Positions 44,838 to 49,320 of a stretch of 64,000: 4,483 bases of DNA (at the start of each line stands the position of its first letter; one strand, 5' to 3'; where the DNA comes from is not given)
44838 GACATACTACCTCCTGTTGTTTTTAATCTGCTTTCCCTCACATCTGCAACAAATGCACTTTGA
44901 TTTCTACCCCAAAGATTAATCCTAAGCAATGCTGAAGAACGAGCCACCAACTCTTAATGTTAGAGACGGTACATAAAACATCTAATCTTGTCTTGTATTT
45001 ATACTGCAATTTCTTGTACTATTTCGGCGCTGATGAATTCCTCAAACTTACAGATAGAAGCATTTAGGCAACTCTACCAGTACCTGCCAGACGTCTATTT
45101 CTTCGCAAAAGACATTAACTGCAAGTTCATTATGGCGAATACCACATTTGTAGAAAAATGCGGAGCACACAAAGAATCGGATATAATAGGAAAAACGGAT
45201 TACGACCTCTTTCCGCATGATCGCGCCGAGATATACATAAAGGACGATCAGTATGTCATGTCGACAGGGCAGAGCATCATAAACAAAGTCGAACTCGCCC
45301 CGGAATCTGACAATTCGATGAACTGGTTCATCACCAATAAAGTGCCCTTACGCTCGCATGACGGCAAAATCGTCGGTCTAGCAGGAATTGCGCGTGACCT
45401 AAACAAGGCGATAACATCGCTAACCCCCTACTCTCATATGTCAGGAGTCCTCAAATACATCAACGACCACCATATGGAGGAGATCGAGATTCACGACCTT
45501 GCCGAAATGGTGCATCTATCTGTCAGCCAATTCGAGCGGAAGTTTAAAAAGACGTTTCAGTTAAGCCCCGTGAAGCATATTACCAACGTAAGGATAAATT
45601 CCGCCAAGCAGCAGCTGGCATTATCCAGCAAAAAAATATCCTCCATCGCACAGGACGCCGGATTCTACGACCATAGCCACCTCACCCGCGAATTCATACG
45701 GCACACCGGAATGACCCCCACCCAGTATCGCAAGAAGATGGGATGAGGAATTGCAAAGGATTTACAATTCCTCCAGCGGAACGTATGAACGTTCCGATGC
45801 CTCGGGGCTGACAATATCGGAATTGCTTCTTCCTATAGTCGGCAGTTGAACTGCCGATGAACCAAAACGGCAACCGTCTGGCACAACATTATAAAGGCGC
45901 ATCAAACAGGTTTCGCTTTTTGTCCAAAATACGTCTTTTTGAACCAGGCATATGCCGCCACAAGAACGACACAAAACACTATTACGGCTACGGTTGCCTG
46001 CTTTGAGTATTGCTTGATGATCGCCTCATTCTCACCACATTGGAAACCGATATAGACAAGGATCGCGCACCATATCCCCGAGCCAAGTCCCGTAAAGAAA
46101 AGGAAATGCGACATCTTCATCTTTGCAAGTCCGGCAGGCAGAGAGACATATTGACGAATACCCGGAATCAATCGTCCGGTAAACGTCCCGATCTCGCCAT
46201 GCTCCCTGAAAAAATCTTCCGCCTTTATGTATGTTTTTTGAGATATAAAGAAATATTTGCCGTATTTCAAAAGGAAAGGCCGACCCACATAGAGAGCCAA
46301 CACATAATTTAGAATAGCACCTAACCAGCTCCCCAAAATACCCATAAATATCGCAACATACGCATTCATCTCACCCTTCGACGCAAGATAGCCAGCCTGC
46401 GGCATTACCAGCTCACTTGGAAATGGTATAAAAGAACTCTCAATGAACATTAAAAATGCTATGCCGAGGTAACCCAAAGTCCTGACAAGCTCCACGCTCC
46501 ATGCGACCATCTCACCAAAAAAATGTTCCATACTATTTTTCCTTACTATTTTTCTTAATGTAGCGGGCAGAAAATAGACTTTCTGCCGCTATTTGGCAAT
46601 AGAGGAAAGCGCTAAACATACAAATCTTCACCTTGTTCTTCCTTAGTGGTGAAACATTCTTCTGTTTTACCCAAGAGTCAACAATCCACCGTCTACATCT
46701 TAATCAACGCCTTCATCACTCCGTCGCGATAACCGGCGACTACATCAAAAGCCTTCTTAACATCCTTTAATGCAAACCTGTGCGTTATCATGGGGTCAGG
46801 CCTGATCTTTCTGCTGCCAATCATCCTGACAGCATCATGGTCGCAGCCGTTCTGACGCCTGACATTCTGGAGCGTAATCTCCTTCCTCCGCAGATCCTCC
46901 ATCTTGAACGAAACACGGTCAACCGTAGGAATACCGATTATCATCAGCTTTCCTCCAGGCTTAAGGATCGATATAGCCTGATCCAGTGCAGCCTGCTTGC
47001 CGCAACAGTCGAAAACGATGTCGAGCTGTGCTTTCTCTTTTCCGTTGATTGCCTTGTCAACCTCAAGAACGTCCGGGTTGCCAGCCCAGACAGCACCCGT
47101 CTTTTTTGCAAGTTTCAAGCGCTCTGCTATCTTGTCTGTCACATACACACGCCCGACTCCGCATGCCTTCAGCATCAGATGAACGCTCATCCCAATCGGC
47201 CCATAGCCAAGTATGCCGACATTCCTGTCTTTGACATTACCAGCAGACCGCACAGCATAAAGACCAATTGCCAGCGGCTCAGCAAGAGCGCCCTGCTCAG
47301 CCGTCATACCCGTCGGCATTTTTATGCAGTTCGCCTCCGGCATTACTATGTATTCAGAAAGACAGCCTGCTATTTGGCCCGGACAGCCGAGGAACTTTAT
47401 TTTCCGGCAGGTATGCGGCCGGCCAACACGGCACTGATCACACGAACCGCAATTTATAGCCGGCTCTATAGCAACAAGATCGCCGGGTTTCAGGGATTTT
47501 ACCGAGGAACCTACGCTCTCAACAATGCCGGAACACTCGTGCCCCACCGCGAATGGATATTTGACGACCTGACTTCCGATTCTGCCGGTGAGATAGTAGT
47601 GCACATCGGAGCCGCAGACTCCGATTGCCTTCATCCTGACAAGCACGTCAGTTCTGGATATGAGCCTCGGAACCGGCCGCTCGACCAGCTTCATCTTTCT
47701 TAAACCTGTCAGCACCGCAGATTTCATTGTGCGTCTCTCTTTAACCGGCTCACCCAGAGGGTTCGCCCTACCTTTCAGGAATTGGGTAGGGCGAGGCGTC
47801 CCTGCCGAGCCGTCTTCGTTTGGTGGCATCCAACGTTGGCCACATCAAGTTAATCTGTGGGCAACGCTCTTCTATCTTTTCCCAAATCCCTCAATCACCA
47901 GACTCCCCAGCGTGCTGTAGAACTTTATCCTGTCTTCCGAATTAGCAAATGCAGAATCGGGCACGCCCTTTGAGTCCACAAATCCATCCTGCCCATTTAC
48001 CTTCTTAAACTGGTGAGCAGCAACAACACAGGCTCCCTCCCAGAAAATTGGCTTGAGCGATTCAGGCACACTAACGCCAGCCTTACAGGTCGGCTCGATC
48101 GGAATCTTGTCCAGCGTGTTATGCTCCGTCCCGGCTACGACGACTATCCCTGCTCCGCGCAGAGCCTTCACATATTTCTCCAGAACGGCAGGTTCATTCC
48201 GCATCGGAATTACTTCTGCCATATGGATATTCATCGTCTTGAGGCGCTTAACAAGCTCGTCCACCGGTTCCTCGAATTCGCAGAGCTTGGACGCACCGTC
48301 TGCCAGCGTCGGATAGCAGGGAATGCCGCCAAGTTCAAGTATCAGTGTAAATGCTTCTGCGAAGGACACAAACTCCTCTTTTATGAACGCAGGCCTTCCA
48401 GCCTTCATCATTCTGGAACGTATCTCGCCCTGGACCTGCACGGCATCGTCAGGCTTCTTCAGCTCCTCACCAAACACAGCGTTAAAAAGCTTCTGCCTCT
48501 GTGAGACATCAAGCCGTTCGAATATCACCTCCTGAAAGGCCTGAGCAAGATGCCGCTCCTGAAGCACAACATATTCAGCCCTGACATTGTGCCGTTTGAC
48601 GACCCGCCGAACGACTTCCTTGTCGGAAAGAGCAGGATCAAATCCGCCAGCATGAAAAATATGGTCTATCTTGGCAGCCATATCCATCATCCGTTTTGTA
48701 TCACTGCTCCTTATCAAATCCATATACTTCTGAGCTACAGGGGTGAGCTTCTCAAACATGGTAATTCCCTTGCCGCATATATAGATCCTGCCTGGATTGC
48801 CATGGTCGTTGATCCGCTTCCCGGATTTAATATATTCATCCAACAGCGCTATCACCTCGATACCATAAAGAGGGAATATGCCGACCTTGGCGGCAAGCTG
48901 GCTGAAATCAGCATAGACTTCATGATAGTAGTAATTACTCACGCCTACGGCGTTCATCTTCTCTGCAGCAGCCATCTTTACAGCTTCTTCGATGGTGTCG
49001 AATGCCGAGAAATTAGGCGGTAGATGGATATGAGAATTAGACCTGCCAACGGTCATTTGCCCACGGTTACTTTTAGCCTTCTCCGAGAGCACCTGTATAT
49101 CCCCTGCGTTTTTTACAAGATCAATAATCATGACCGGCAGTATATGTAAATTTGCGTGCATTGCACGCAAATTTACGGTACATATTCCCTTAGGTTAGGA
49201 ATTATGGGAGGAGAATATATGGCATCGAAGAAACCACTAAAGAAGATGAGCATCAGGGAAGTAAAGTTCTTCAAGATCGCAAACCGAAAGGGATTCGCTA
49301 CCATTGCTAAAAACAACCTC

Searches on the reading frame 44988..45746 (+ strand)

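Call 6: search_protein_families(library=pfam, proteins=[window:44988-45746:+])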
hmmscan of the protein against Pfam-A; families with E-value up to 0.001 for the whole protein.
window:44988-45746:+ (252 aa): 5 families
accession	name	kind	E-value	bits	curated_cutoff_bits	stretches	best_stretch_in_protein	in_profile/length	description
PF12833.13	HTH_18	-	1.2e-22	80.4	33.6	1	171-249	1-79/80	Helix-turn-helix domain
PF00165.29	HTH_AraC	-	5.9e-19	68.2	26.6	2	212-249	6-42/42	Bacterial regulatory helix-turn-helix proteins, AraC family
PF08448.16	PAS_4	-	5.9e-15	55.9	23.1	1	37-138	7-105/110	PAS fold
PF13426.13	PAS_9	-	0.00013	22.6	27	1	35-139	2-102/103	PAS domain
PF00989.32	PAS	-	0.00034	21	22.6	1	32-137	9-112/113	PAS fold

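Call 68: search_protein_families(library=ncbifam, proteins=[window:44988-45746:+], max_evalue=1e-8)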
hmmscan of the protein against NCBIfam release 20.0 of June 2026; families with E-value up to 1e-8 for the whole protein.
window:44988-45746:+ (252 aa): 16 families
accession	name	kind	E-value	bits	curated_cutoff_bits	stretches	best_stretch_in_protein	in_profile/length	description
NF047455.1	TF_Staph_AryK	equivalog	2.8e-20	72.2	850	1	149-250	157-258/759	transcriptional regulator AryK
TIGR04094.1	adjacent_YSIRK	equivalog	1.7e-18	66.8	200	1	151-248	287-383/383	YSIRK-targeted surface antigen transcriptional regulator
NF006902.0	PRK09393.1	equivalog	1.4e-17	63.9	425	1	135-251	206-322/327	transcriptional regulator FtrA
NF047788.1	TransRegPocR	equivalog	5.8e-17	61.9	500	1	148-250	188-290/296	transcriptional regulator PocR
NF049932.1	TranspRegBtr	equivalog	2.9e-16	59.1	900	1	153-250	168-265/531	bacillibactin transport transcriptional regulator Btr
NF007693.0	PRK10371.1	equivalog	2.9e-15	56.3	253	1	148-249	197-298/309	transcriptional regulator MelR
NF007860.0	PRK10572.1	equivalog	5.5e-15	55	208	1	152-250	186-284/292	arabinose operon transcriptional regulator AraC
NF010028.0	PRK13503.1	equivalog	2.8e-14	53.2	288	1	150-250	172-272/278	HTH-type transcriptional activator RhaS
NF007633.0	PRK10296.1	equivalog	9.9e-13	48.2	264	1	161-251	182-275/280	transcriptional regulator ChbR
NF040475.1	chlor_reg_RclR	equivalog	2.2e-12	46.9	400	1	153-250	181-278/284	reactive chlorine-specific transcriptional regulator RclR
NF052371.1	TransRegGbdRPseu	equivalog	9.2e-12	44.6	480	1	151-250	227-326/365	choline metabolism transcriptional regulator GbdR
NF007243.0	PRK09685.1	equivalog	1.5e-11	44.3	199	1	151-251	200-302/303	transcriptional regulator FeaR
NF033869.1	viru_reg_Rsp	equivalog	5.2e-11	41.7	400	1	151-250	149-248/701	AraC family transcriptional regulator Rsp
TIGR02297.1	HpaA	equivalog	3.1e-10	39.8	274.65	1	157-250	194-287/287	4-hydroxyphenylacetate catabolism regulatory protein HpaA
NF010026.0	PRK13501.1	equivalog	3.8e-09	36.1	363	1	166-250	193-277/290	HTH-type transcriptional activator RhaR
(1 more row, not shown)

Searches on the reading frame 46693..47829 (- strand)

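Call 6: search_protein_families(library=pfam, proteins=[window:46693-47829:-])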
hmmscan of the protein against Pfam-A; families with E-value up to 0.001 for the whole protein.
window:46693-47829:- (378 aa): 5 families
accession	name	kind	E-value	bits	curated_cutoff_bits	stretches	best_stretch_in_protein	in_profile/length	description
PF08240.17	ADH_N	-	6.1e-31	107.2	23.5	1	60-172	3-103/104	Alcohol dehydrogenase GroES-like domain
PF00107.32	ADH_zinc_N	-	6.8e-24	84.7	31.8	1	211-327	1-116/129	Zinc-binding dehydrogenase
PF16912.11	Glu_dehyd_C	-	7e-12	45.7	34.9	1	181-362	5-199/211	Glucose dehydrogenase C-terminus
PF13602.12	ADH_zinc_N_2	-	9.1e-08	33.5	27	1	265-365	20-124/134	Zinc-binding dehydrogenase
PF02826.25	2-Hacid_dh_C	-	0.0005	19.9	25.1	0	198-246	33-80/178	D-isomer specific 2-hydroxyacid dehydrogenase, NAD binding domain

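Call 68: search_protein_families(library=ncbifam, proteins=[window:46693-47829:-], max_evalue=1e-8)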
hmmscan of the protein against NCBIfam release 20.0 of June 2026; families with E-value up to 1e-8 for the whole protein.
window:46693-47829:- (378 aa): 19 families
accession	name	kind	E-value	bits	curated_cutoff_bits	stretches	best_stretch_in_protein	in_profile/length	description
NF007375.0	PRK09880.1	equivalog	5.5e-60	202.9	469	1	34-368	4-333/344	L-idonate 5-dehydrogenase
NF003808.0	PRK05396.1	equivalog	2.6e-59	200.8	380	1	46-365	13-329/341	L-threonine 3-dehydrogenase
TIGR00692.1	tdh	equivalog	4e-58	197.1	458.35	1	46-366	11-330/340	L-threonine 3-dehydrogenase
NF007489.0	PRK10083.1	equivalog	6e-56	189.8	376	1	35-372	1-331/339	Zn-dependent oxidoreductase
NF041097.1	keto_inos_dh_IolM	equivalog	4.7e-54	183.5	450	1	30-366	24-379/389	scyllo-inosose 3-dehydrogenase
NF007642.0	PRK10309.1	equivalog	2.4e-48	165.1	550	1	35-364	1-333/347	galactitol-1-phosphate 5-dehydrogenase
NF010344.0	PRK13771.1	subfamily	1e-30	106.9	349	1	35-377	1-332/334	putative alcohol dehydrogenase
TIGR03366.1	HpnZ_proposed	hypoth_equivalog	3.1e-30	105.4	328.1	1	59-325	5-280/315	putative phosphonate catabolism associated alcohol dehydrogenase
NF006940.0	PRK09422.1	equivalog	6.2e-29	101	344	1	35-302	1-263/338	alcohol dehydrogenase AdhP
TIGR03989.1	Rxyl_3153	subfamily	1.6e-27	96.7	440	2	57-142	24-106/370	NDMA-dependent alcohol dehydrogenase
TIGR03451.1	mycoS_dep_FDH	equivalog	2.6e-26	92.3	512.9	1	59-362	26-344/358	S-(hydroxymethyl)mycothiol dehydrogenase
TIGR02818.1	adh_III_F_hyde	equivalog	1.2e-23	83.8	543.95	2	58-145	25-109/368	S-(hydroxymethyl)glutathione dehydrogenase/class III alcohol dehydrogenase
NF041172.1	AcrlCoa_red_Thmprot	equivalog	5.1e-23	81.5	500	1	35-377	1-333/334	acryloyl-CoA reductase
TIGR03201.1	dearomat_had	equivalog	1.5e-22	80.2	338.65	1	52-362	17-334/349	6-hydroxycyclohex-1-ene-1-carbonyl-CoA dehydrogenase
TIGR02822.1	adh_fam_2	subfamily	1.1e-18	67.4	283.5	1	46-370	15-324/329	zinc-binding alcohol dehydrogenase family protein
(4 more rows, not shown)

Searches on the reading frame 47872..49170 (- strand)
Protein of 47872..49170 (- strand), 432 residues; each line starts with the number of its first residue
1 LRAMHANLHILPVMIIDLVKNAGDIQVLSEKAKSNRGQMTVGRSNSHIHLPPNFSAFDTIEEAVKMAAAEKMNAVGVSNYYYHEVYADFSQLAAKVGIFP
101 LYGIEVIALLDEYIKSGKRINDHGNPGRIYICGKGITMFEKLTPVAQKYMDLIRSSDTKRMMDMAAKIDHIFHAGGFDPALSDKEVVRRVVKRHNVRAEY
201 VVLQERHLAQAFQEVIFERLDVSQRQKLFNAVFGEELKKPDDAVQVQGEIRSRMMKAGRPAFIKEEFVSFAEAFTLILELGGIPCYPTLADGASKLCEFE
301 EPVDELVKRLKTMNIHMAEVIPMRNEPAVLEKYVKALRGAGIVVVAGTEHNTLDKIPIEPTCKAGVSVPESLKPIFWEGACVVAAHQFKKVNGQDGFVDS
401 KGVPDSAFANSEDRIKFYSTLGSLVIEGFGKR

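Call 6: search_protein_families(library=pfam, proteins=[window:47872-49170:-])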
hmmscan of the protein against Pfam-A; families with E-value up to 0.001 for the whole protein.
window:47872-49170:- (432 aa): 1 family
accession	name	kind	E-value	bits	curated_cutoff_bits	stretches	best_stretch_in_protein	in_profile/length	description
PF02811.25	PHP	-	2.7e-06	28.2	26.4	1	47-109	1-66/164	PHP domain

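Call 68: search_protein_families(library=ncbifam, proteins=[window:47872-49170:-], max_evalue=1e-8)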
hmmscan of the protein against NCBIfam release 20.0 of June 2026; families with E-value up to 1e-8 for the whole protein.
window:47872-49170:- (432 aa): 0 families
